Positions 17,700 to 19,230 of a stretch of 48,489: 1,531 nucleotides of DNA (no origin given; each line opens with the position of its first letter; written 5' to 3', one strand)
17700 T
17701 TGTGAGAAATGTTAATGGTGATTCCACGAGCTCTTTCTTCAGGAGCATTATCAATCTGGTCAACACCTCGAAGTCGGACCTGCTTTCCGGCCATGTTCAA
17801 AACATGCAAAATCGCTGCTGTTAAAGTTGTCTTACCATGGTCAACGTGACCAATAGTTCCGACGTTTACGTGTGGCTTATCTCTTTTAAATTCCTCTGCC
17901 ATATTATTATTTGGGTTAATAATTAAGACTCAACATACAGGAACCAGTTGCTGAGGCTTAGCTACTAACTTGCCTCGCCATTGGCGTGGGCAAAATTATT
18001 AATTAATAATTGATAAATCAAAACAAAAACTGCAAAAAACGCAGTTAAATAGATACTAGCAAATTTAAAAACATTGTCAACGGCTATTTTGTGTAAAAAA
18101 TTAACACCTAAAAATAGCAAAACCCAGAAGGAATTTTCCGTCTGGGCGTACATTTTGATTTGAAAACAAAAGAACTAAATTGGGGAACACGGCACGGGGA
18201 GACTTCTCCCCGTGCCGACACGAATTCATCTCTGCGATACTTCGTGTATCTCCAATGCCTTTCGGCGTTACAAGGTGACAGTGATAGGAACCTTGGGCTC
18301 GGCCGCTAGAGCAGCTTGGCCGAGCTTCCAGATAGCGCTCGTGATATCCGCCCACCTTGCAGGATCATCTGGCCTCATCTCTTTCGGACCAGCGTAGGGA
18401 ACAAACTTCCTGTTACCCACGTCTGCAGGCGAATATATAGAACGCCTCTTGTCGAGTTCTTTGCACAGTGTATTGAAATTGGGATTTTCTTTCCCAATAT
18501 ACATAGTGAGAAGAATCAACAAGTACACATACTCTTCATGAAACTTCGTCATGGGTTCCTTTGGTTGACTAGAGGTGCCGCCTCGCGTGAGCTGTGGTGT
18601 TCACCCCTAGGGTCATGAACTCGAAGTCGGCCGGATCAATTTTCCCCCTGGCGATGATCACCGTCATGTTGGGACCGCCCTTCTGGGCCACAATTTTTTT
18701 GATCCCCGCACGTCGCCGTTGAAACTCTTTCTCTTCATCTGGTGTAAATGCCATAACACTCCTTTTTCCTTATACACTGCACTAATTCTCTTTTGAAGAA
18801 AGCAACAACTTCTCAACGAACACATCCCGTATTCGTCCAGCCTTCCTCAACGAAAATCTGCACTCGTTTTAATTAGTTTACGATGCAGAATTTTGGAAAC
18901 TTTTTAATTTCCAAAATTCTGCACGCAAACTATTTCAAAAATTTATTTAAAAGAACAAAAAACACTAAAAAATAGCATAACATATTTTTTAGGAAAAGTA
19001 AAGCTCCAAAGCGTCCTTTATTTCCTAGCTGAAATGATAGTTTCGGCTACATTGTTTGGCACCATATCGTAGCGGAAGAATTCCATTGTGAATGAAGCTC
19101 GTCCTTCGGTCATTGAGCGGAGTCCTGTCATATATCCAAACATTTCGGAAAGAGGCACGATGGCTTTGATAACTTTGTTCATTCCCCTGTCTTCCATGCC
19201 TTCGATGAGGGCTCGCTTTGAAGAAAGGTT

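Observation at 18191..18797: GC-rich two-gene cassette (island B) inserted between fusA and tuf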

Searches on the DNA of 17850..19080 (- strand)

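Call 13: search_rna_families(source=window, start=17850, end=19080, threshold=evalue, max_evalue=10, show_alignments=2)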
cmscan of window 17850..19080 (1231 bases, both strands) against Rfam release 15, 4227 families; matches with E-value up to 10: 37.
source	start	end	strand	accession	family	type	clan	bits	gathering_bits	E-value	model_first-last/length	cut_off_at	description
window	18874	18932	-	RF03743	MIR7696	Gene; miRNA;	-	25.7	83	0.031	1-88/88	no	MIR7696 microRNA precursor family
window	18884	18921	-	RF03217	mir-3167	Gene; miRNA;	-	24.8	86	0.092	1-59/59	no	mir-3167 microRNA precursor family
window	18886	18923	+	RF03217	mir-3167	Gene; miRNA;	-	24.2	86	0.13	1-59/59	no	mir-3167 microRNA precursor family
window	18874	18932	+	RF03743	MIR7696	Gene; miRNA;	-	23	83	0.16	1-88/88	no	MIR7696 microRNA precursor family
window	18873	18931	-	RF04127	MIR8007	Gene; miRNA;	-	21.9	195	0.15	1-226/226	no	MIR8007 microRNA precursor family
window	18871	18936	+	RF03663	mir-5911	Gene; miRNA;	-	21.8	84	0.15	1-74/74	no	mir-5911 microRNA precursor family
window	18868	18951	-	RF04088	MIR812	Gene; miRNA;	-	21.8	80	9.5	1-205/205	no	MIR812 microRNA precursor family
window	18867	18939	+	RF03585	mir-3938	Gene; miRNA;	-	21.4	94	0.19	1-88/88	no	mir-3938 microRNA precursor family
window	18867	18940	-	RF04099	MIR837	Gene; miRNA;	-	21.4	117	0.23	18-105/122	no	MIR837 microRNA precursor family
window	18875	18931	-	RF03477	MIR862_2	Gene; miRNA;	-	21.4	71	0.34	1-90/90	no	MIR862_2 microRNA precursor family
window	18810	18953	-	RF01606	plasmodium_snoR31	Gene; snRNA; snoRNA; HACA-box;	-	21.3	60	4.9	1-145/145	no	small nucleolar RNA snoR31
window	18183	18250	-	RF00107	FinP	Gene;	CL00016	21.1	45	0.26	1-76/76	no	FinP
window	18868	18938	-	RF04209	MIR7533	Gene; miRNA;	-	20.1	230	0.23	1-249/249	no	MIR7533 microRNA precursor family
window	18866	18939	+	RF04139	MIR841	Gene; miRNA;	-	20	200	0.27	1-212/212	no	MIR841 microRNA precursor family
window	18877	18931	-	RF01666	rox2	Cis-reg;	-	20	55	2.2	1-71/71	no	Drosophila rox2 ncRNA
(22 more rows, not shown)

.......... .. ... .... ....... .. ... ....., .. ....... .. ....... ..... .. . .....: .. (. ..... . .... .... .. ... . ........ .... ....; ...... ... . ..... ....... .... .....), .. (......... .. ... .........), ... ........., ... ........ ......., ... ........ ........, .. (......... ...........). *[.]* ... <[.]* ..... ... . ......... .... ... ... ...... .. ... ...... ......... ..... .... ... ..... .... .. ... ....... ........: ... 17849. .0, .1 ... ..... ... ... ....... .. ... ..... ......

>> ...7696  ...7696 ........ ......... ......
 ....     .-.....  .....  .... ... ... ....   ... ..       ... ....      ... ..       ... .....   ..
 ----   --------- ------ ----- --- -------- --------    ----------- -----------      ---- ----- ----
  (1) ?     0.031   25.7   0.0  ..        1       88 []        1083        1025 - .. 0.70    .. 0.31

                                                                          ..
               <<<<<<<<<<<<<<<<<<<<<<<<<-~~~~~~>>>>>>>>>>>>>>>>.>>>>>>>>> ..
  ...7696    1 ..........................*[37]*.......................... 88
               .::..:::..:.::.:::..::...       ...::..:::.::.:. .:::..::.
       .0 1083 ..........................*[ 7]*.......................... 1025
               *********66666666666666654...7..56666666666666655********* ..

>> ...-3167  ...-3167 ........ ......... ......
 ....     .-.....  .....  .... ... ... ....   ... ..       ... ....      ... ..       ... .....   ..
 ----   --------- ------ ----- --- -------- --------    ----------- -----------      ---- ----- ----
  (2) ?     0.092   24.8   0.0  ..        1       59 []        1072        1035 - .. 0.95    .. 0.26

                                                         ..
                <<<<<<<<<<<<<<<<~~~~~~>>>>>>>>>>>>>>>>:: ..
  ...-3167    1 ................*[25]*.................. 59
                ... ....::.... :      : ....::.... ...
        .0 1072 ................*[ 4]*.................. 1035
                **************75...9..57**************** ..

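Call 29: search_dna_similar(query=window:18150-18900:-, collection=phages, mode=distant, max_evalue=1)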
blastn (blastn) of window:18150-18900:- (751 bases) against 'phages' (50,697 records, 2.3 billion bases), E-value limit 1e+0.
Records with a match: 9; places in all: 9; records where one place covers at least 80% of the query: 0.
Best place of each record, by identity: 90-95% 9.
By first word of the organism name: Prevotella 9.
By host as written in the record: Prevotella sp. 9.
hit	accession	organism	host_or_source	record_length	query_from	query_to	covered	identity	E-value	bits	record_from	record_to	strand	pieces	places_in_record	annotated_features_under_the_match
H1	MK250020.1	Prevotella phage Lak-B1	Prevotella sp.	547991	150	182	4%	91.2%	6e-2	46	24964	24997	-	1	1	record has no annotation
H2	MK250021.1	Prevotella phage Lak-B2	Prevotella sp.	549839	150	182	4%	91.2%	6e-2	46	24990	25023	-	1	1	record has no annotation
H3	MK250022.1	Prevotella phage Lak-B3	Prevotella sp.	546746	150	182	4%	91.2%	6e-2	46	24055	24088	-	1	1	record has no annotation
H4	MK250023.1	Prevotella phage Lak-B4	Prevotella sp.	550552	150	182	4%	91.2%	6e-2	46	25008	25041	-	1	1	record has no annotation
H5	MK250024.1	Prevotella phage Lak-B5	Prevotella sp.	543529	150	182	4%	91.2%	6e-2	46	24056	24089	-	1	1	record has no annotation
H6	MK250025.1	Prevotella phage Lak-B6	Prevotella sp.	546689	150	182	4%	91.2%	6e-2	46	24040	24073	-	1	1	record has no annotation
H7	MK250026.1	Prevotella phage Lak-B7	Prevotella sp.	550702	150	182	4%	91.2%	6e-2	46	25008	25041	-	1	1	record has no annotation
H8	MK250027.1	Prevotella phage Lak-B8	Prevotella sp.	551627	150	182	4%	91.2%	6e-2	46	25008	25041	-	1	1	record has no annotation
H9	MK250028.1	Prevotella phage Lak-B9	Prevotella sp.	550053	150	182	4%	91.2%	6e-2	46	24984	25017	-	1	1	record has no annotation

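Call 30: search_dna_similar(query=window:18150-18900:-, collection=plasmids, mode=distant, max_evalue=1)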
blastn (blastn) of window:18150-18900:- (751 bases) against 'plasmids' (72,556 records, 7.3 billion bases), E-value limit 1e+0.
Records with a match: 18; places in all: 18; records where one place covers at least 80% of the query: 0.
Best place of each record, by identity: 95-99% 2; 80-90% 16.
By first word of the organism name: Streptomyces 16; Rhodococcus 1; Alicyclobacillus 1.
By predicted mobility (MOB-suite, as given by PLSDB): non-mobilizable 14; mobilizable 4.
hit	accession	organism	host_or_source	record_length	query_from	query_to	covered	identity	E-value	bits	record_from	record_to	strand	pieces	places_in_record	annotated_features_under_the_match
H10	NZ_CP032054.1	Streptomyces clavuligerus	cell culture,soil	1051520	218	259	6%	83.3%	2e-1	46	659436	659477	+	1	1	none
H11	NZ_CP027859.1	Streptomyces clavuligerus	Cell culture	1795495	218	259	6%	83.3%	2e-1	46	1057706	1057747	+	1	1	none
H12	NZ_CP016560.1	Streptomyces clavuligerus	-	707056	218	259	6%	83.3%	2e-1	46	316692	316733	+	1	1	NAD-dependent succinate-semialdehyde dehydrogenase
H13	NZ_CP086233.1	Streptomyces clavuligerus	whole organism,soil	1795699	218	259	6%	83.3%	2e-1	46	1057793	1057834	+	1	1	none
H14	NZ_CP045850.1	Streptomyces clavuligerus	pure culture single spore ...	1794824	218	259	6%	83.3%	2e-1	46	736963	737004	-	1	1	none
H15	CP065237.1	Streptomyces clavuligerus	cell culture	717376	218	259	6%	83.3%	2e-1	46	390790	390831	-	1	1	NAD-dependent succinate-semialdehyde dehydrogenase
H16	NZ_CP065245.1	Streptomyces clavuligerus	cell culture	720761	218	259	6%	83.3%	2e-1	46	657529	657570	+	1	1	NAD-dependent succinate-semialdehyde dehydrogenase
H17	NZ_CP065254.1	Streptomyces clavuligerus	cell culture,lab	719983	218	259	6%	83.3%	2e-1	46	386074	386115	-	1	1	NAD-dependent succinate-semialdehyde dehydrogenase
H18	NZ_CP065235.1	Streptomyces clavuligerus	cell culture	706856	218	259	6%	83.3%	2e-1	46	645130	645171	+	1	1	NAD-dependent succinate-semialdehyde dehydrogenase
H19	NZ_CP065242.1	Streptomyces clavuligerus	cell culture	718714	218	259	6%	83.3%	2e-1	46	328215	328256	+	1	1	NAD-dependent succinate-semialdehyde dehydrogenase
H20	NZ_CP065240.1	Streptomyces clavuligerus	cell culture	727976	218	259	6%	83.3%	2e-1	46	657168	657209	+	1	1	NAD-dependent succinate-semialdehyde dehydrogenase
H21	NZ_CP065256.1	Streptomyces clavuligerus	cell culture,lab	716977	218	259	6%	83.3%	2e-1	46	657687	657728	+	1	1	NAD-dependent succinate-semialdehyde dehydrogenase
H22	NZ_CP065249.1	Streptomyces clavuligerus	cell culture,lab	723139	218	259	6%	83.3%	2e-1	46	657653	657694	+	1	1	NAD-dependent succinate-semialdehyde dehydrogenase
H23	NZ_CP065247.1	Streptomyces clavuligerus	cell culture,lab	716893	218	259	6%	83.3%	2e-1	46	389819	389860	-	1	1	NAD-dependent succinate-semialdehyde dehydrogenase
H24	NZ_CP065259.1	Streptomyces clavuligerus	cell culture,lab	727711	218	259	6%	83.3%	2e-1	46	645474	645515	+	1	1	NAD-dependent succinate-semialdehyde dehydrogenase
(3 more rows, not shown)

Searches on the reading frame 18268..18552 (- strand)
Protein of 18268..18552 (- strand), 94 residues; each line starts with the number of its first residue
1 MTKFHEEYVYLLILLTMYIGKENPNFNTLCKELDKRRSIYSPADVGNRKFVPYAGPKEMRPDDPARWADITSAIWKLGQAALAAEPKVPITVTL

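Call 9: search_protein_families(library=pfam, proteins=[window:18268-18552:-], max_evalue=10)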
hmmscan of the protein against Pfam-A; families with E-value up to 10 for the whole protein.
window:18268-18552:- (94 aa): 0 families

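Call 10: search_protein_families(library=phrogs, proteins=[window:18268-18552:-], max_evalue=10)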
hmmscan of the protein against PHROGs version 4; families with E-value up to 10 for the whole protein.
window:18268-18552:- (94 aa): 0 families

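Call 11: search_protein_families(library=padloc, proteins=[window:18268-18552:-], max_evalue=10)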
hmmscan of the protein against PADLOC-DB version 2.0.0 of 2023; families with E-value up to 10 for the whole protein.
window:18268-18552:- (94 aa): 0 families

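Call 12: search_protein_families(library=ncbifam, proteins=[window:18268-18552:-], max_evalue=10)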
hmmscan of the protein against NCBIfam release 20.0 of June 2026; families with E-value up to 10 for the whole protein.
window:18268-18552:- (94 aa): 0 families
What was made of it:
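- Closest known: Type II toxin-antitoxin operons. Different: No homology to any toxin or antitoxin family (calls 9-12).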

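Call 16: find_homologous_proteins(query=window:18268-18552:-, max_evalue=10)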
Query window:18268-18552:- (94 aa): 1 proteins with E <= 10 among 2 candidates.
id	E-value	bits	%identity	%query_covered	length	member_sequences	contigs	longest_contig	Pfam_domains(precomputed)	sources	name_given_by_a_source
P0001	1.4e-57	209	100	100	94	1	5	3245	-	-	-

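Call 19: find_encoding_contigs(protein=P0001, flank=10000, max_places=10)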
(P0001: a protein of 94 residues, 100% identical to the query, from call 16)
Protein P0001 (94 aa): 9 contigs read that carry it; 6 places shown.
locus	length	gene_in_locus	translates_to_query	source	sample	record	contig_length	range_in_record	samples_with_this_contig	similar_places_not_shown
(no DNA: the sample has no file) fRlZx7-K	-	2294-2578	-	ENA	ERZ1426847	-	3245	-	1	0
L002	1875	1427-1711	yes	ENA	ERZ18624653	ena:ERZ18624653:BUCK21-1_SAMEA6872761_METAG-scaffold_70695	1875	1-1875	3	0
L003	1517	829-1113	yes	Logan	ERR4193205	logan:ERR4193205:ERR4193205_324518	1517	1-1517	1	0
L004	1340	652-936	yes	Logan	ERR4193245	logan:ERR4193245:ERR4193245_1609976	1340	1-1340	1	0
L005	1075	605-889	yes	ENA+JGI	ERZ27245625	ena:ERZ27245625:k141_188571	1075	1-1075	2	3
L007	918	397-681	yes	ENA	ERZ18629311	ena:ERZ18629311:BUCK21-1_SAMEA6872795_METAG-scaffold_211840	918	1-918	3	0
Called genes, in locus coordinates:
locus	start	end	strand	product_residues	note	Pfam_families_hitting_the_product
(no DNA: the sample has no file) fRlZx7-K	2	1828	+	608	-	?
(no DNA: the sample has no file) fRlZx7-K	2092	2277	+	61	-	-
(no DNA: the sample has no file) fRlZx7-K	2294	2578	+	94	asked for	-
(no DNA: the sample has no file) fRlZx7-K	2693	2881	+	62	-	-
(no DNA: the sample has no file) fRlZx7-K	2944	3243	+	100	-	?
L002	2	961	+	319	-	?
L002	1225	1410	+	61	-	-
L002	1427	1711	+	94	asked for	-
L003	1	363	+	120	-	?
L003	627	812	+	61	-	-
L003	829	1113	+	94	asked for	-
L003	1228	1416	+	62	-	-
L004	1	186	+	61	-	?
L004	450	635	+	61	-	-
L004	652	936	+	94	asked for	-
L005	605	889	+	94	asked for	-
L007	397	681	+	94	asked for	-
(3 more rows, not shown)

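Call 49: find_homologous_proteins(query=A2, max_evalue=10)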
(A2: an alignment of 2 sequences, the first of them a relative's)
Query A2 (2 sequences) (94 aa, profile of the alignment): 2 proteins with E <= 10 among 51 candidates.
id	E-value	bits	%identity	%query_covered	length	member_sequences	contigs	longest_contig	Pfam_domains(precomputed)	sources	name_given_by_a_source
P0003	2.3e-66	239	41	82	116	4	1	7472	-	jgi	-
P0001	1.3e-47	178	100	100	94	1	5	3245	-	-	-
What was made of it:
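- Tried and rejected: A profile of ORF2 plus its homolog added nothing (call 49).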

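Call 68: predict_structure(alignment_id=A2)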
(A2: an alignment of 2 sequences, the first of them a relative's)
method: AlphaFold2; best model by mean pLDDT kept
length: 94 residues; sequences in the alignment: 2
mean_pLDDT: 56.7   pTM: 0.38
mean pLDDT of the five models: 56.7, 50.8, 44.7, 44.1, 43.2
residues with pLDDT >= 90: 0; 70-90: 4; 50-70: 58; < 50: 32
segments of 3 or more residues with pLDDT < 50: 1-7, 37-42, 47-51, 56-59, 88-94
pLDDT, mean of each block of 10 residues (from residue 1): 50 62 67 56 47 49 62 69 57 34
secondary structure, 60 per line:
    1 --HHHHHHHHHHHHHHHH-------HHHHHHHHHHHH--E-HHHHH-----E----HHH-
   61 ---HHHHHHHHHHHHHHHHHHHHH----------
elements in order: H3-18 H26-37 H42-46 H64-84
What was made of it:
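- The low-confidence model of ORF2 is four-helical (call 68).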

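Call 70: search_solved_structures(query=A2, max_evalue=10)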
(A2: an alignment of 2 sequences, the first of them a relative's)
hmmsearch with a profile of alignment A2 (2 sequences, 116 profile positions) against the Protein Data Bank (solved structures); distinct sequences matched with E-value up to 10: 9.
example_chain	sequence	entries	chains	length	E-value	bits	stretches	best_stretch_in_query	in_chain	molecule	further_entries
3mlg_A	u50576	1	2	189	0.19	14.9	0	7-46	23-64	2X chimera of Helicobacter pylori protein HP0242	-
6b85_J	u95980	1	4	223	0.2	14.8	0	72-99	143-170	TMHC4_R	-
11kc_A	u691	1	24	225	0.4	13.8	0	73-104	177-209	Designed nanoparticle O43-TM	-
21gi_A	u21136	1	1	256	0.44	13.7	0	7-46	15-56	A designed protein Three-twist Knot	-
8fwd_1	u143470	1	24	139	1.1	12.4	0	71-102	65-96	O43-rpxdoc-EK1_B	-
7ane_Q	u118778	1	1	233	1.2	12.3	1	27-73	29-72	bL28m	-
7aih_Q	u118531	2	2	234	1.2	12.3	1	27-73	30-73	bL28m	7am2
8far_A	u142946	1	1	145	1.4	12.1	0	72-98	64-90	I432-1-CC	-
8cus_A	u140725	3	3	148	1.5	12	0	72-98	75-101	I432-1(NaCl) Chain A | I432-1(Imd) Chain A | I432-1-X3 Chain A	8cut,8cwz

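Call 75: fold_search(model_id=the predicted structure, library=pdb)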
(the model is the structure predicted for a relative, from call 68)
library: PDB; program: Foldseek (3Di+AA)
matches with E <= 10: 5; with E <= 0.001: 0
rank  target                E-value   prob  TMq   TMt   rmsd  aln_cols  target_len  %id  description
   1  6dkm_G                7.0e+00  0.05  0.27  0.33  15.4        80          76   10  DHD131 (released 2018-12-19)
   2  8bel_C                7.0e+00  0.03  0.23  0.08  12.1        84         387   13  Cryo-EM structure of the Arabidopsis thaliana I+III2 supercomplex (CIII membrane domain) (released 2023-01-11)
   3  7jzm_A                7.9e+00  0.14  0.42  0.56   6.0        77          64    8  SARS-CoV-2 spike in complex with LCB3 (local refinement of the RBD and LCB3) (released 2020-09-23)
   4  5wf6                  9.9e+00  0.03  0.22  0.06  11.4        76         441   12  Agonist bound human A2a adenosine receptor with S91A mutation at 2.90 A resolution (released 2018-02-21)
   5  8x5p_A                9.9e+00  0.02  0.20  0.21  14.7        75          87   11  Crystal structure of MjHKUr-CoV spike HR1 in complex with EK1 peptide (released 2025-05-21)

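Call 86: search_dna_similar(query=window:18271-18552:-, collection=phages, mode=protein, max_evalue=1, max_rows=5)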
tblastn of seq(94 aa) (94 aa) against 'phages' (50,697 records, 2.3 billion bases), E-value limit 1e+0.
No match.

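Call 88: search_dna_similar(query=window:18271-18552:-, collection=plasmids, mode=protein, max_evalue=1, max_rows=5)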
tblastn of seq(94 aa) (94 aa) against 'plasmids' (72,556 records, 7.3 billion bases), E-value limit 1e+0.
No match.

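Call 90: find_related_loci(query=A2, collection=viral_contigs, flank=5000)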
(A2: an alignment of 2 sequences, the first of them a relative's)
Query A2 (94 aa) in viral_contigs; peptide patterns used: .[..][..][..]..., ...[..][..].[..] (x = any residue, [..] = any of these).
156 stretches matched a pattern, but none encodes a relative of the query by tblastn (E <= 1e-3).
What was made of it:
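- Tried and rejected: An IMG/VR search with the ORF2 profile found nothing (call 90).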

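Call 108: list_cluster_members(proteins=[P0003, P0001, P0002])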
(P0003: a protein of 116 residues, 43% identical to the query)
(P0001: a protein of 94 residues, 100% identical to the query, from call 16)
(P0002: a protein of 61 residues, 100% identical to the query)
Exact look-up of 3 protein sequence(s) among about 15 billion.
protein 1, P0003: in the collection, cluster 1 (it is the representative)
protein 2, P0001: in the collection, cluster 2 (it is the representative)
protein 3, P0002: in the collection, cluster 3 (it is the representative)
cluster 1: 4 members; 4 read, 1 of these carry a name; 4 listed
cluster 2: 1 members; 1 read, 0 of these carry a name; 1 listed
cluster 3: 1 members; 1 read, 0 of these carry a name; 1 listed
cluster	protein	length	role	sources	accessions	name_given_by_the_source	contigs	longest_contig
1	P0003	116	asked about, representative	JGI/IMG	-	-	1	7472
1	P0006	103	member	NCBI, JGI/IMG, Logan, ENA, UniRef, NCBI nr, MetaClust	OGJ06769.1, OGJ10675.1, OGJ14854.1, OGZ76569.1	hypothetical protein A2456_00500 [Candidatus Nomurabacteria bacterium RIFOXYC2_FULL_36_19] | Uncharacterized protein n=2 Tax=Candidatus Nomuraibacteriota TaxID=1752729 ... | MAG: hypothetical protein A2192_00875 [Candidatus Nomurabacteria bacterium ...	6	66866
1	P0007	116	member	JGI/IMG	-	-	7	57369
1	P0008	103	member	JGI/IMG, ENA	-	-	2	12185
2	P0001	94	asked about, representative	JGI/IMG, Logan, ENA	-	-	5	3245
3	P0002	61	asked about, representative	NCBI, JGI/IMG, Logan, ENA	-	-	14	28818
